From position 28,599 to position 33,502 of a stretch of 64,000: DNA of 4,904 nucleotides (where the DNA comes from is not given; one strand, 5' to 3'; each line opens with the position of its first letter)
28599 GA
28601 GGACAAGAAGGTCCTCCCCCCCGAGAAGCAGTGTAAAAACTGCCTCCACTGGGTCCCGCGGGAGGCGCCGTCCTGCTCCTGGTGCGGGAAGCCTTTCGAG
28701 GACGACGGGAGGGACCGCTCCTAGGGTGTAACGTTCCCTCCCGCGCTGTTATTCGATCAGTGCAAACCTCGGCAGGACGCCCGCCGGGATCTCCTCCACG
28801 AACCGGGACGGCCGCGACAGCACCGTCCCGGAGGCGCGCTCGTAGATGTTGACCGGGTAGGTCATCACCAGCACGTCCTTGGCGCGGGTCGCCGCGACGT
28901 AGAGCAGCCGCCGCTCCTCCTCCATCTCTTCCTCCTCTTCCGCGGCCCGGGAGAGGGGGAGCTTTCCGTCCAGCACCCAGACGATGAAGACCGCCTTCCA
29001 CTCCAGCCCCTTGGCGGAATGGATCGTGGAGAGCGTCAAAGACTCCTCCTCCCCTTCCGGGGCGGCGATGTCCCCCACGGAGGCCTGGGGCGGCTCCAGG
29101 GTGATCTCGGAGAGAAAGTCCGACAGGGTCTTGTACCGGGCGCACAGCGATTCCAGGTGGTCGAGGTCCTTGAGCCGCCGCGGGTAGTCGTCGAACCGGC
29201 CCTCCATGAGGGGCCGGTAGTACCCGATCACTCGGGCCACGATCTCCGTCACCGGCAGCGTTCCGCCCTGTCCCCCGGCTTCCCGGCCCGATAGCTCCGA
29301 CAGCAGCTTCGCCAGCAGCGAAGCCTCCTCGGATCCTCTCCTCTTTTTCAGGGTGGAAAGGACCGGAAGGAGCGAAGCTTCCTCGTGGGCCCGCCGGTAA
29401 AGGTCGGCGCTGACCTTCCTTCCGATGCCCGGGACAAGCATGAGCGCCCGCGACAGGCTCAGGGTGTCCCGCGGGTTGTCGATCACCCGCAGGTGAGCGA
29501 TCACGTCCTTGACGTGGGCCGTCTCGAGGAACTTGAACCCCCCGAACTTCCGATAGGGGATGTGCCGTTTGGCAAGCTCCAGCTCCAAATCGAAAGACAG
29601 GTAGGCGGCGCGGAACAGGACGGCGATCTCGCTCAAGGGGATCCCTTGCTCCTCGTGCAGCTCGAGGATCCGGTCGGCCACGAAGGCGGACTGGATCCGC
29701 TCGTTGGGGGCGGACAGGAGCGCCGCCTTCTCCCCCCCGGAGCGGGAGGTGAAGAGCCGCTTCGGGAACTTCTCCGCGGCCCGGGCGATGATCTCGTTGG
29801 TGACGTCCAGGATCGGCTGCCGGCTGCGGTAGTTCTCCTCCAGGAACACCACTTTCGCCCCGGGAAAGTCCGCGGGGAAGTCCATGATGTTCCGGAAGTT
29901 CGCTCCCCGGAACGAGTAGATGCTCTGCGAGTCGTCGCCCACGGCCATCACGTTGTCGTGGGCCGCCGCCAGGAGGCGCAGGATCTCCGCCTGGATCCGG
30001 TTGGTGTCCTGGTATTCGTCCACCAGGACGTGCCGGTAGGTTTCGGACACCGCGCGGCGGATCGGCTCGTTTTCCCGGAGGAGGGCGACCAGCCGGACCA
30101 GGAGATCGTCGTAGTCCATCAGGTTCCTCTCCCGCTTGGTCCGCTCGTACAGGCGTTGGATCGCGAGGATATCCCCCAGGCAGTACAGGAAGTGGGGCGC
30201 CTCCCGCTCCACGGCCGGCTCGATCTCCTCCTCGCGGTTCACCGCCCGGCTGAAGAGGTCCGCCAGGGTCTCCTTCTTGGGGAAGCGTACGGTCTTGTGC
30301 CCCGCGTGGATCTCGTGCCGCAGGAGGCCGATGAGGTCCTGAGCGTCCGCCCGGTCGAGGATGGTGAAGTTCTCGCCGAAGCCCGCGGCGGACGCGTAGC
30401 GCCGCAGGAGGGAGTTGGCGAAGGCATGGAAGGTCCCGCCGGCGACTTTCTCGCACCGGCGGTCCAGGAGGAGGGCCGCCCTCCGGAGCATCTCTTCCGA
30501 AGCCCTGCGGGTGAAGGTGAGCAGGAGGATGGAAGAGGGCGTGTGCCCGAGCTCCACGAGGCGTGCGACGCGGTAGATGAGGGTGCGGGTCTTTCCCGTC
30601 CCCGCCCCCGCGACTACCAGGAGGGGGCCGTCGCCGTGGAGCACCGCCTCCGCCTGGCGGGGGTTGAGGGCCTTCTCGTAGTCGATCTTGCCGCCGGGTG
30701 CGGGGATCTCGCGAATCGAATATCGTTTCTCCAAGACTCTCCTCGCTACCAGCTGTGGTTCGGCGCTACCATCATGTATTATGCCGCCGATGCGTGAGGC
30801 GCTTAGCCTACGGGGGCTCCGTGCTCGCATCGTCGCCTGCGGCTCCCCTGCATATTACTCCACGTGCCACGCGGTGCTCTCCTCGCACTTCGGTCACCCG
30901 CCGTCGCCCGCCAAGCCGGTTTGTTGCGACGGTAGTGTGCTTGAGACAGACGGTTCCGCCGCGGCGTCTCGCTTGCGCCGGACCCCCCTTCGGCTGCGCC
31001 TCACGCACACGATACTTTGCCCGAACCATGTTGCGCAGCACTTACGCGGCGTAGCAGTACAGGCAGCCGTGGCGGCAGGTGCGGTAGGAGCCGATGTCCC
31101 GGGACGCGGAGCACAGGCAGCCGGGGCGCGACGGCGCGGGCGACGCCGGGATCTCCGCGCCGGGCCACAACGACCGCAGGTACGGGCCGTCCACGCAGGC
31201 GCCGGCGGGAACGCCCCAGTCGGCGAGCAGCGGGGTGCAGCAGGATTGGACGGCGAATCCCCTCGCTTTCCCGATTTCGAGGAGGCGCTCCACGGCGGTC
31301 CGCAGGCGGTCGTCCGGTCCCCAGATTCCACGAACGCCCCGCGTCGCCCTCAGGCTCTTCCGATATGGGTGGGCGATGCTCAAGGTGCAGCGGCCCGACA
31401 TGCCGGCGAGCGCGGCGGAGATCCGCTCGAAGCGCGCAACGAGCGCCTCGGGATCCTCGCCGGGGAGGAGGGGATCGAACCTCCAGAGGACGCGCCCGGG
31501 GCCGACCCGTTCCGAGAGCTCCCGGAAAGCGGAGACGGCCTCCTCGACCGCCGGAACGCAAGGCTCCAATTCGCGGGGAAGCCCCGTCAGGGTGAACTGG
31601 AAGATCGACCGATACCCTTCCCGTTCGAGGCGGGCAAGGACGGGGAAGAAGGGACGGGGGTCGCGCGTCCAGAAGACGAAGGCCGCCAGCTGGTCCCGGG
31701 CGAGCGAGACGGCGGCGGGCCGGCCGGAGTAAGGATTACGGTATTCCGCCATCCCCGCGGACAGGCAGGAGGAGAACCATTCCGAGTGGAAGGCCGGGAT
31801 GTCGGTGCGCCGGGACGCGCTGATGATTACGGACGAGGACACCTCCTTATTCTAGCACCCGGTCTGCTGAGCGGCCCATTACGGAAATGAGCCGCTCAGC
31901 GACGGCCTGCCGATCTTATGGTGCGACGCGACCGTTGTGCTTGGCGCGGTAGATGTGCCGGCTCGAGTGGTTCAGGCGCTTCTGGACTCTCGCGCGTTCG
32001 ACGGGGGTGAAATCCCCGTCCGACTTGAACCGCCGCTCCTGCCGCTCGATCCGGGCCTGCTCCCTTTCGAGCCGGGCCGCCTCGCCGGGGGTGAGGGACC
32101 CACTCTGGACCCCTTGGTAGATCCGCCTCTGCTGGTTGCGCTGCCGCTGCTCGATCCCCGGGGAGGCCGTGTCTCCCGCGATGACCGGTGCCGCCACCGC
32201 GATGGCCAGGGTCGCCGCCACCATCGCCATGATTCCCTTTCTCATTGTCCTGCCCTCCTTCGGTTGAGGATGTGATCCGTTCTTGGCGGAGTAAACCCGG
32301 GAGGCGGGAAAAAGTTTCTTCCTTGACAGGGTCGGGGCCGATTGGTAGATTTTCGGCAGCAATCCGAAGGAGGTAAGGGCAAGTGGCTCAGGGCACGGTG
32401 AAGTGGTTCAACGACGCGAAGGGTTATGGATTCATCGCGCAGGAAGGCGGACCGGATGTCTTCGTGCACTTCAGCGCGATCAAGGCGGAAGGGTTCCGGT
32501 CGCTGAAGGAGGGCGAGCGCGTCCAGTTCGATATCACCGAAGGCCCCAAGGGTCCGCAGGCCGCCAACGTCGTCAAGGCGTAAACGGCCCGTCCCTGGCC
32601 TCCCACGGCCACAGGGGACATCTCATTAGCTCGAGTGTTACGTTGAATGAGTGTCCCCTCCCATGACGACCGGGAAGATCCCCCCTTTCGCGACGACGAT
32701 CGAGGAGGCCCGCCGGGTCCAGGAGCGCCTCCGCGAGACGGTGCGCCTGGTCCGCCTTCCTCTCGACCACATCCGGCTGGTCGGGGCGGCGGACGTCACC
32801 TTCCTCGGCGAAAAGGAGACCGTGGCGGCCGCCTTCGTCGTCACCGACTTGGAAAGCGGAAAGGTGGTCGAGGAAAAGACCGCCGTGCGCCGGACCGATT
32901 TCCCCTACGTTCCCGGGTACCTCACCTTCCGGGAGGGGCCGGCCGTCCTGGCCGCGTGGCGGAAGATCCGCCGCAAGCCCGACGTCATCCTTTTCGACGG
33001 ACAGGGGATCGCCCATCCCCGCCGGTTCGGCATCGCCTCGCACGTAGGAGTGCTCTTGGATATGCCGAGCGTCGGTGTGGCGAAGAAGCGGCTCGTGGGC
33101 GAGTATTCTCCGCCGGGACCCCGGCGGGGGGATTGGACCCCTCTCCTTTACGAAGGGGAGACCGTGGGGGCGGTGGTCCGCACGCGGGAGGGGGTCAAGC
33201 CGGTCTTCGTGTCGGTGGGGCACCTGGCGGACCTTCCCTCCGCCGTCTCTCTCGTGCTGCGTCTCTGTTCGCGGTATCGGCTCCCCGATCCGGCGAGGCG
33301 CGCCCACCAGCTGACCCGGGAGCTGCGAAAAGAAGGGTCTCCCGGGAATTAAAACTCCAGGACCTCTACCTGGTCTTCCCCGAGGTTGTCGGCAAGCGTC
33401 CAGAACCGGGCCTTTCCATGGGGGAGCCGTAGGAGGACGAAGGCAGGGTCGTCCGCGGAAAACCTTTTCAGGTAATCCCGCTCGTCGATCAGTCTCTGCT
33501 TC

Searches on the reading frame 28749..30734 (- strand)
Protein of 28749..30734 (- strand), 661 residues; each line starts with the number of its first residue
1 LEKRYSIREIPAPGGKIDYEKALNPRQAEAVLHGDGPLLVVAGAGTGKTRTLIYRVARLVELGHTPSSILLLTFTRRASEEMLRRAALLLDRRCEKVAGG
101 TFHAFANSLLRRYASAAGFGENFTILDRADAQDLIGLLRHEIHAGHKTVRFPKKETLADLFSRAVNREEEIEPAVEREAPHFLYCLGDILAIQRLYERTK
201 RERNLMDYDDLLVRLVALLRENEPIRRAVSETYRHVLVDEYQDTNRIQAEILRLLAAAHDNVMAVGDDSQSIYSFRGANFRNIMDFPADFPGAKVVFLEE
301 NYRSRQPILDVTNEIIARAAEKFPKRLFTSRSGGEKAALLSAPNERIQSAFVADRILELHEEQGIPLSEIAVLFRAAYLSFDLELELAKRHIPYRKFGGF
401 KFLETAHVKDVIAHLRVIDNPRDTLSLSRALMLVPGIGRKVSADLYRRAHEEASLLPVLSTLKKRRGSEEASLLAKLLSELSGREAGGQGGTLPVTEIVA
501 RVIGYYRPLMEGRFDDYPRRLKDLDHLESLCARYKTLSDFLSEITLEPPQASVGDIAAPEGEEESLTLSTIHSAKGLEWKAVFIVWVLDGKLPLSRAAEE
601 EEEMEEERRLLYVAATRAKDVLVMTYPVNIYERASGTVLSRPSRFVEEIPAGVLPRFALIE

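Call 26: find_homologous_proteins(query=window:28749-30734:-, max_evalue=1e-100)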
Query window:28749-30734:- (661 aa): 7980 proteins with E <= 1e-100 among 8000 candidates; the best 120 are listed.
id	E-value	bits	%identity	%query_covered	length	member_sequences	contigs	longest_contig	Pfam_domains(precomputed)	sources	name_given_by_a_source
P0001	0.0e+0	1446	100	100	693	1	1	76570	PF13538.13,PF01443.25,PF13604.13,PF13361.13,PF13245.13,PF00580.28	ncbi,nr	ncbi:MAG: ATP-dependent helicase [Deltaproteobacteria bacterium]|nr:ATP-dependent helicase [Deltapro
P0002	0.0e+0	1274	87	100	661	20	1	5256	PF13538.13,PF13604.13,PF13361.13,PF13245.13,PF00580.28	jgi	jgi:DNA helicase-2/ATP-dependent DNA helicase PcrA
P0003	0.0e+0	1269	87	100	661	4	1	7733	PF13538.13,PF13604.13,PF13361.13,PF13245.13,PF00580.28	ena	-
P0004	0.0e+0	1264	87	100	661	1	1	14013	PF13538.13,PF13604.13,PF13361.13,PF13245.13,PF00580.28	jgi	jgi:DNA helicase-2/ATP-dependent DNA helicase PcrA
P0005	0.0e+0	1263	87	100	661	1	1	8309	PF13538.13,PF13604.13,PF13361.13,PF13245.13,PF00580.28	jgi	jgi:DNA helicase II / ATP-dependent DNA helicase PcrA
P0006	0.0e+0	1261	87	100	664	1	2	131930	PF13538.13,PF13604.13,PF13361.13,PF13245.13,PF00580.28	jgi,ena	-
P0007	0.0e+0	1261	86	100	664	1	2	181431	PF13538.13,PF13604.13,PF13361.13,PF13245.13,PF00580.28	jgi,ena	-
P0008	0.0e+0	1261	87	100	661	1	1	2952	PF13538.13,PF13604.13,PF13361.13,PF13245.13,PF00580.28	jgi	jgi:DNA helicase-2/ATP-dependent DNA helicase PcrA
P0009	0.0e+0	1259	86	100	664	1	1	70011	PF13538.13,PF13604.13,PF13361.13,PF13245.13,PF00580.28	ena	-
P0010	0.0e+0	1259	86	100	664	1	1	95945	PF13538.13,PF13604.13,PF13361.13,PF13245.13,PF00580.28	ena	-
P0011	0.0e+0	1259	86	100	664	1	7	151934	PF13538.13,PF13604.13,PF13361.13,PF13245.13,PF00580.28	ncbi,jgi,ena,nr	ncbi:MAG: hypothetical protein A2Z13_03315 [Deltaproteobacteria bacterium RBG_16_64_85]|nr:MAG: hypo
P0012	0.0e+0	1258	86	100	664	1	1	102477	PF13538.13,PF13604.13,PF13361.13,PF13245.13,PF00580.28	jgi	-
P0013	0.0e+0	1256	86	100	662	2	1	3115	PF13538.13,PF01443.25,PF13604.13,PF13361.13,PF13245.13,PF00580.28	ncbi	ncbi:MAG: ATP-dependent helicase [Deltaproteobacteria bacterium]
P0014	0.0e+0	1256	86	100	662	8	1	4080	PF13538.13,PF13604.13,PF13361.13,PF13245.13,PF00580.28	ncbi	-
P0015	0.0e+0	1251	85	100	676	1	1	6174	PF13538.13,PF13604.13,PF13361.13,PF13245.13,PF00580.28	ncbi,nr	ncbi:MAG: ATP-dependent helicase [Deltaproteobacteria bacterium]|nr:ATP-dependent helicase [Deltapro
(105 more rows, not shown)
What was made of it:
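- Checked: Orthologues are 661 aa (call 26).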

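Call 28: find_encoding_contigs(protein=P0007, flank=10000, max_places=2)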
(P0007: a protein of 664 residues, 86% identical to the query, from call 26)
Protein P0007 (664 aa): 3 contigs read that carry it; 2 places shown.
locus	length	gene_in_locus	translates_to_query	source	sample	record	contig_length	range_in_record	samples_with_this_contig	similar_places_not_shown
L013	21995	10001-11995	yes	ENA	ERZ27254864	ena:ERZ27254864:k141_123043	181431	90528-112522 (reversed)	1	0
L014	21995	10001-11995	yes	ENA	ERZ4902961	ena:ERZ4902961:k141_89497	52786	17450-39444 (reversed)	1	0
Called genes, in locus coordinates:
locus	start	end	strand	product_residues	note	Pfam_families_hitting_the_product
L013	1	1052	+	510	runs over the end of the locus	PF00133:tRNA-synt_1, PF01406:tRNA-synt_1e, PF09334:tRNA-synt_1g, PF00133:tRNA-synt_1, PF01406:tRNA-synt_1e (weak), PF08264:Anticodon_1, PF19303:Anticodon_3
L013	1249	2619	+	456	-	PF01026:TatD_DNase, PF04055:Radical_SAM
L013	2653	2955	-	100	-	PF01850:PIN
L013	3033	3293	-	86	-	-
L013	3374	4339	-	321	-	PF01336:tRNA_anti-codon, PF01966:HD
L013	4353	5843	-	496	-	PF01266:DAO (faint), PF01494:FAD_binding_3 (faint), PF03486:HI0933_like (faint), PF07992:Pyr_redox_2 (faint), PF13450:NAD_binding_8 (weak), PF21688:FAD-depend_C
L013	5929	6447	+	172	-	PF03168:LEA_2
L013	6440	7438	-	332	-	PF00389:2-Hacid_dh, PF02826:2-Hacid_dh_C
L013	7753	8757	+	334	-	PF00044:Gp_dh_N, PF02800:Gp_dh_C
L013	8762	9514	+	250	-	PF00121:TIM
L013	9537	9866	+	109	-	PF03840:SecG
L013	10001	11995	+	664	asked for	PF00580:UvrD-helicase, PF13245:AAA_19, PF13604:AAA_30 (faint), PF13361:UvrD_C, PF13538:UvrD_C_2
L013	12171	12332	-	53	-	-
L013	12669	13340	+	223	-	PF00072:Response_reg, PF07238:PilZ (weak)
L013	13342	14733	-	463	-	PF00072:Response_reg, PF00158:Sigma54_activat, PF14532:Sigma54_activ_2, PF01078:Mg_chelatase (faint), PF07728:AAA_5 (weak), PF25601:AAA_lid_14, PF02954:HTH_8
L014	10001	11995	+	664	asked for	PF00580:UvrD-helicase, PF13245:AAA_19, PF13604:AAA_30 (faint), PF13361:UvrD_C, PF13538:UvrD_C_2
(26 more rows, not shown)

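Call 29: find_encoding_contigs(protein=P0011, flank=10000, max_places=2)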
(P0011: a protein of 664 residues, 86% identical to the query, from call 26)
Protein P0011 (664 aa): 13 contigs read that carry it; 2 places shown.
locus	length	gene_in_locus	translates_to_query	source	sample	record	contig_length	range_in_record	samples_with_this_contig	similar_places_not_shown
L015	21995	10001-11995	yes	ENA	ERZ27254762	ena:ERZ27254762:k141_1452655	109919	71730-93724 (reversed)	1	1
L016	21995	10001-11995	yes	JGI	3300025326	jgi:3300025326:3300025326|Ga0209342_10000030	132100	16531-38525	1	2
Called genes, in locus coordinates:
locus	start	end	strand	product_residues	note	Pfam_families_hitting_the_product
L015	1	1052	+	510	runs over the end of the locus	PF00133:tRNA-synt_1, PF01406:tRNA-synt_1e, PF09334:tRNA-synt_1g, PF00133:tRNA-synt_1, PF01406:tRNA-synt_1e (weak), PF08264:Anticodon_1, PF19303:Anticodon_3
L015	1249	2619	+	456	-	PF01026:TatD_DNase, PF04055:Radical_SAM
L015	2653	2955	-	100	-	PF01850:PIN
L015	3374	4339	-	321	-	PF01336:tRNA_anti-codon, PF01966:HD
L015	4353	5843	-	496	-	PF01266:DAO (faint), PF01494:FAD_binding_3 (faint), PF03486:HI0933_like (faint), PF07992:Pyr_redox_2 (faint), PF13450:NAD_binding_8 (weak), PF21688:FAD-depend_C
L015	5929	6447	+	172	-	PF03168:LEA_2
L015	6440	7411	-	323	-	PF00389:2-Hacid_dh, PF02826:2-Hacid_dh_C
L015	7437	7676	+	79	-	-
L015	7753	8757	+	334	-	PF00044:Gp_dh_N, PF02800:Gp_dh_C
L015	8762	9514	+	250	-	PF00121:TIM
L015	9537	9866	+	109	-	PF03840:SecG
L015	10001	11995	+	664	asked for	PF00580:UvrD-helicase, PF13245:AAA_19, PF13604:AAA_30 (faint), PF13361:UvrD_C, PF13538:UvrD_C_2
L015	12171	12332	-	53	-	-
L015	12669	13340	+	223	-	PF00072:Response_reg, PF07238:PilZ (weak)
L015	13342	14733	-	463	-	PF00072:Response_reg, PF00158:Sigma54_activat, PF14532:Sigma54_activ_2, PF01078:Mg_chelatase (faint), PF07728:AAA_5 (weak), PF25601:AAA_lid_14, PF02954:HTH_8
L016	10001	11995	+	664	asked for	PF00580:UvrD-helicase, PF13245:AAA_19, PF13604:AAA_30 (faint), PF13361:UvrD_C, PF13538:UvrD_C_2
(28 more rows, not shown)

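Call 30: find_encoding_contigs(protein=P0006, flank=10000, max_places=2)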
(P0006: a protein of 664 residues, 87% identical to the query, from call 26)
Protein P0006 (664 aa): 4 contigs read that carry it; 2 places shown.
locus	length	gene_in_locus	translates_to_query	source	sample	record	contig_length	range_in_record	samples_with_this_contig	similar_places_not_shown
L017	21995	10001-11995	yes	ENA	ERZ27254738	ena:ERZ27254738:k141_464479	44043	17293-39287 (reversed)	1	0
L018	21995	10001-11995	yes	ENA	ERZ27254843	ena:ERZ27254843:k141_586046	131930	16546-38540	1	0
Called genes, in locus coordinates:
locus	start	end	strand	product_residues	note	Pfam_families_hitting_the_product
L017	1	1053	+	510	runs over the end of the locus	PF00133:tRNA-synt_1, PF01406:tRNA-synt_1e, PF09334:tRNA-synt_1g, PF00133:tRNA-synt_1, PF01406:tRNA-synt_1e (weak), PF08264:Anticodon_1, PF19303:Anticodon_3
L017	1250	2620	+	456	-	PF01026:TatD_DNase, PF04055:Radical_SAM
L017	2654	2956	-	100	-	PF01850:PIN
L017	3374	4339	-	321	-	PF01336:tRNA_anti-codon, PF01966:HD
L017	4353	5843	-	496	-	PF01266:DAO (faint), PF01494:FAD_binding_3 (faint), PF03486:HI0933_like (faint), PF07992:Pyr_redox_2 (faint), PF13450:NAD_binding_8 (weak), PF21688:FAD-depend_C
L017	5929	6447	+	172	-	PF03168:LEA_2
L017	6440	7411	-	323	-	PF00389:2-Hacid_dh, PF02826:2-Hacid_dh_C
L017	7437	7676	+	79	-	-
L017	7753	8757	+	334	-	PF00044:Gp_dh_N, PF02800:Gp_dh_C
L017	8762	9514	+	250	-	PF00121:TIM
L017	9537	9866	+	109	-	PF03840:SecG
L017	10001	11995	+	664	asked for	PF00580:UvrD-helicase, PF13245:AAA_19, PF13604:AAA_30 (faint), PF13361:UvrD_C, PF13538:UvrD_C_2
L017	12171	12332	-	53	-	-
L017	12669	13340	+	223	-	PF00072:Response_reg, PF07238:PilZ (weak)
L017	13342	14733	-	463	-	PF00072:Response_reg, PF00158:Sigma54_activat, PF14532:Sigma54_activ_2, PF01078:Mg_chelatase (faint), PF07728:AAA_5 (weak), PF25601:AAA_lid_14, PF02954:HTH_8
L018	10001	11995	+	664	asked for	PF00580:UvrD-helicase, PF13245:AAA_19, PF13604:AAA_30 (faint), PF13361:UvrD_C, PF13538:UvrD_C_2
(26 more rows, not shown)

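Call 50: find_encoding_contigs(protein=P0004, flank=10000, max_places=3)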
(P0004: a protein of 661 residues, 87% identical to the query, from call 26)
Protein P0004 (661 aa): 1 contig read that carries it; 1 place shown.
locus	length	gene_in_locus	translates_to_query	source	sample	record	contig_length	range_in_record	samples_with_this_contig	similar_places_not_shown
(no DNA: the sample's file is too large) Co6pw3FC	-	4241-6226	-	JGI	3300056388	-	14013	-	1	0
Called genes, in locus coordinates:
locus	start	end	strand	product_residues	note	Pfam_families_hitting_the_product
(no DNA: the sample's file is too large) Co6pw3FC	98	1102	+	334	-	PF00044:Gp_dh_N, PF02800:Gp_dh_C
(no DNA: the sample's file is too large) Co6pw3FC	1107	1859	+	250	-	PF00121:TIM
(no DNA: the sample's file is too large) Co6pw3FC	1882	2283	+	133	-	PF03840:SecG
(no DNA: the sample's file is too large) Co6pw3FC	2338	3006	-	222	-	PF04493:Endonuclease_5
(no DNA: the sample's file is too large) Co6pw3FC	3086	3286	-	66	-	PF00313:CSD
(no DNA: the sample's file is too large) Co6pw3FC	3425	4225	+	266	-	PF08902:DUF1848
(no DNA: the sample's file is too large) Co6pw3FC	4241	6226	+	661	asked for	PF00580:UvrD-helicase, PF13245:AAA_19, PF13604:AAA_30 (faint), PF13361:UvrD_C, PF13538:UvrD_C_2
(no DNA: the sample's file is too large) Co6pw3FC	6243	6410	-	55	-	PF23580:Znf_XAF1_N (weak)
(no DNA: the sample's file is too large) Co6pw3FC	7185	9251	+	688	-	PF14522:Cytochrome_C7 (faint), PF14537:Cytochrom_c3_2 (faint), PF22113:Mtrc-MtrF_II-IV_dom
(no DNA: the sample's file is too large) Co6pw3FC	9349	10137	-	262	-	PF00378:ECH_1, PF16113:ECH_2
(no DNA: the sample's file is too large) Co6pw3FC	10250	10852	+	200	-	PF13302:Acetyltransf_3 (weak), PF00583:Acetyltransf_1, PF13508:Acetyltransf_7 (weak)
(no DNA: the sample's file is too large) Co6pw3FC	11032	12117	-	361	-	PF01883:FeS_assembly_P, PF01656:CbiA, PF02374:ArsA_ATPase (faint), PF09140:MipZ, PF10609:ParA, PF13614:AAA_31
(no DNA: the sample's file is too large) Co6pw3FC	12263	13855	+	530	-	PF03023:MurJ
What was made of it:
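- On MITE (transposase-mobilised): No empty-site DNA exists for copy 2 (call 50).
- Empty site for copy 2: DUF1848 and uvrD are 15 nt apart in a relative with the same gene order, and 307 nt apart here (call 50).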

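Call 51: find_encoding_contigs(protein=P0005, flank=10000, max_places=3)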
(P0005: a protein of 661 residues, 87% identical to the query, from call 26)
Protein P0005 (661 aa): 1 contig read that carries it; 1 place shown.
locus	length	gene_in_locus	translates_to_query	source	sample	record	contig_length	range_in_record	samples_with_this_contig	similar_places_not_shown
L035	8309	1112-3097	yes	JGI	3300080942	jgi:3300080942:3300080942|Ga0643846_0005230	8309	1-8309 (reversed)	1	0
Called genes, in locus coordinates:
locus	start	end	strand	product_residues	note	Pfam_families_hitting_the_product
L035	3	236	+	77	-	?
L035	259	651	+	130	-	PF03840:SecG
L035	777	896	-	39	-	PF00313:CSD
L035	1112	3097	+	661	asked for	PF00580:UvrD-helicase, PF13245:AAA_19, PF13604:AAA_30 (faint), PF13361:UvrD_C, PF13538:UvrD_C_2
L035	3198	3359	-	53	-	-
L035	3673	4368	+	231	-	PF00072:Response_reg, PF07238:PilZ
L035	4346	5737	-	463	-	PF00072:Response_reg, PF00158:Sigma54_activat, PF01078:Mg_chelatase (faint), PF14532:Sigma54_activ_2, PF07728:AAA_5, PF25601:AAA_lid_14, PF02954:HTH_8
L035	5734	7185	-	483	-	PF00672:HAMP, PF00512:HisKA, PF02518:HATPase_c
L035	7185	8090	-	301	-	PF12974:Phosphonate-bd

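Call 58: find_encoding_contigs(protein=P0003, flank=6000, max_places=4)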
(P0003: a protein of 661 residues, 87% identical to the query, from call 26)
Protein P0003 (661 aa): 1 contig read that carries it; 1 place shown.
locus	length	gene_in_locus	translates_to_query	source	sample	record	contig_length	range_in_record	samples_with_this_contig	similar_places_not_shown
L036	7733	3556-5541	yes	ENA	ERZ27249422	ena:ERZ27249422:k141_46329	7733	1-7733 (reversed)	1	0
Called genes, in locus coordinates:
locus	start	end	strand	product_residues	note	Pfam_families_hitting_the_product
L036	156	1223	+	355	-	-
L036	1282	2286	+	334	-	PF00044:Gp_dh_N, PF02800:Gp_dh_C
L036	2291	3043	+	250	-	PF00121:TIM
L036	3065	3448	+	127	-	PF03840:SecG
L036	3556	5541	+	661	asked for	PF00580:UvrD-helicase, PF13245:AAA_19, PF13604:AAA_30 (faint), PF13361:UvrD_C, PF13538:UvrD_C_2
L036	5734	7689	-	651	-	PF00330:Aconitase, PF00694:Aconitase_C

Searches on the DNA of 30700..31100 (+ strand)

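Call 9: search_rna_families(source=window, start=30700, end=31100, threshold=evalue, max_evalue=10)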
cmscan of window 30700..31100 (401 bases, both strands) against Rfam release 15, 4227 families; matches with E-value up to 10: 1.
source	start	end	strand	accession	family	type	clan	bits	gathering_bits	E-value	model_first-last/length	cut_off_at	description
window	31046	31100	+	RF02571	Mcr7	Gene; sRNA;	-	10.4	380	2.5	1-55/351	3'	mcr7 sRNA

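Call 87: search_dna_similar(query=window:30785-31007:+, collection=plasmids, mode=distant, max_evalue=0.001, max_rows=10)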
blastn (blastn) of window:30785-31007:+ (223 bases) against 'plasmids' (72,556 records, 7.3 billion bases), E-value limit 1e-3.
No match.
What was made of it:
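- Tried and rejected: Plasmid records gave no match (call 87).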

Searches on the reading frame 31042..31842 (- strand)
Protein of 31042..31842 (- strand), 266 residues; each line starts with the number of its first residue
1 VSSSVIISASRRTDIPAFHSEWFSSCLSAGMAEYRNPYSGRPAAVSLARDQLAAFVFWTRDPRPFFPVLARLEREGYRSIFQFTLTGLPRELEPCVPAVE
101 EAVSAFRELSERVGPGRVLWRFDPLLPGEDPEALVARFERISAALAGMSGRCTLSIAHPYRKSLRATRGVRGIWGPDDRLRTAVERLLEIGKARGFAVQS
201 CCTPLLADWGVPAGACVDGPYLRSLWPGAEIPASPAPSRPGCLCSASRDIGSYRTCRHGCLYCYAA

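Call 80: search_protein_families(library=pfam, proteins=[window:31042-31842:-], max_evalue=0.001)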
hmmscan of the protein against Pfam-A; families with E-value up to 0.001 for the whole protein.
window:31042-31842:- (266 aa): 1 family
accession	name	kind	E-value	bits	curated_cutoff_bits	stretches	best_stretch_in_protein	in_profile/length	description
PF08902.16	DUF1848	-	1.4e-72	245.1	30.5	1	6-265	1-262/262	Domain of unknown function (DUF1848)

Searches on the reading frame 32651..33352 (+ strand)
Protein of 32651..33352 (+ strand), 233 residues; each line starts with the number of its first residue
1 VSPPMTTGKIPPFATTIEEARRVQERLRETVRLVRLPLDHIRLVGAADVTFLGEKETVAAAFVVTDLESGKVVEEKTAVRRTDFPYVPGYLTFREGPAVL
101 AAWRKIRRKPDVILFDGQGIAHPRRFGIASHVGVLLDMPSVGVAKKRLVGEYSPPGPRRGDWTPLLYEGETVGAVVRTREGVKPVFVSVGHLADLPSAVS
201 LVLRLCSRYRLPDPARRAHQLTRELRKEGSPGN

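Call 80: search_protein_families(library=pfam, proteins=[window:32651-33352:+], max_evalue=0.001)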
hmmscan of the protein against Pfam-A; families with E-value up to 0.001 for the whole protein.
window:32651-33352:+ (233 aa): 1 family
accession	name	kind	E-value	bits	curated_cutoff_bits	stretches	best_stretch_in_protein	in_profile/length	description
PF04493.20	Endonuclease_5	-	5.5e-74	248.6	23.4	1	26-220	2-198/198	Endonuclease V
